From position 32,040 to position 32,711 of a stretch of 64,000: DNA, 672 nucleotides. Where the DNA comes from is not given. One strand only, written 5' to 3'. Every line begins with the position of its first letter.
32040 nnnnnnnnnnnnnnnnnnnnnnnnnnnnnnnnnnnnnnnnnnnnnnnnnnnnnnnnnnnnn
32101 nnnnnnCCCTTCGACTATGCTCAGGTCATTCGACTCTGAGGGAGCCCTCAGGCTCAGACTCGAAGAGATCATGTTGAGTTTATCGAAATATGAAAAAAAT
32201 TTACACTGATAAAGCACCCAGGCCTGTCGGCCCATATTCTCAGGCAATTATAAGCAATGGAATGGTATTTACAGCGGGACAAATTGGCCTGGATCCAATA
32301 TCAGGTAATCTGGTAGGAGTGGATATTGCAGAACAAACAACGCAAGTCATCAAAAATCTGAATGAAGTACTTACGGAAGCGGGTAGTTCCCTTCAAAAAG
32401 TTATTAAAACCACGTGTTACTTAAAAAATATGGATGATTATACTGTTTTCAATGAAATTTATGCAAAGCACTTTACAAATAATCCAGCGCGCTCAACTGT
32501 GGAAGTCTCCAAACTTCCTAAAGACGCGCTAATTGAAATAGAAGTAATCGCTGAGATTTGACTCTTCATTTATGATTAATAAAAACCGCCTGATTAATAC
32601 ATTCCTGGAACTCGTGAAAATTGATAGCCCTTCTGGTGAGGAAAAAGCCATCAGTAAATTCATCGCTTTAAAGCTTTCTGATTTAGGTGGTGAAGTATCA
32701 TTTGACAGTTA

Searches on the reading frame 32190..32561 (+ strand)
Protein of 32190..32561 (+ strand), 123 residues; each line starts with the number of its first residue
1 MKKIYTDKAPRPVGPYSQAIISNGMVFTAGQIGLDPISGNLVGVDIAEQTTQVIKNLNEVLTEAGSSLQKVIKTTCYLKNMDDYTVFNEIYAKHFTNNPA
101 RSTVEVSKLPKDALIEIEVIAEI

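Call 10: search_protein_families(library=pfam, proteins=[window:32190-32561:+])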
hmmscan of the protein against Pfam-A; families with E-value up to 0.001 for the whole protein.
window:32190-32561:+ (123 aa): 1 family
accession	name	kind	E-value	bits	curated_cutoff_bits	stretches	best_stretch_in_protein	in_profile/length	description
PF01042.26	Ribonuc_L-PSP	-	3.4e-42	143.7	27.3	1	7-122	2-120/121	Endoribonuclease L-PSP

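Call 57: search_protein_families(library=ncbifam, proteins=[window:32190-32561:+], max_evalue=0.01)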
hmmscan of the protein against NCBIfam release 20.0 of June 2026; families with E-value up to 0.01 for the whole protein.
window:32190-32561:+ (123 aa): 5 families
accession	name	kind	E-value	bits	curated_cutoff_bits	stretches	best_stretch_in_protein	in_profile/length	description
TIGR00004.1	TIGR00004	subfamily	6.1e-47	158.9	106.25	1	2-121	2-123/125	Rid family detoxifying hydrolase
NF008490.0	PRK11401.1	equivalog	8.1e-25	87.2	222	1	1-121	1-125/129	enamine/imine deaminase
TIGR03610.1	RutC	equivalog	1.4e-18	67.2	169.1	1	6-123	8-126/127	pyrimidine utilization protein C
TIGR01297.1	CDF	superfamily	0.0011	18.3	82.35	1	19-104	156-242/285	cation diffusion facilitator family transporter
NF001624.0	PRK00411.1-2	subfamily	0.0076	15.2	354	1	33-109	49-122/374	ORC1-type DNA replication protein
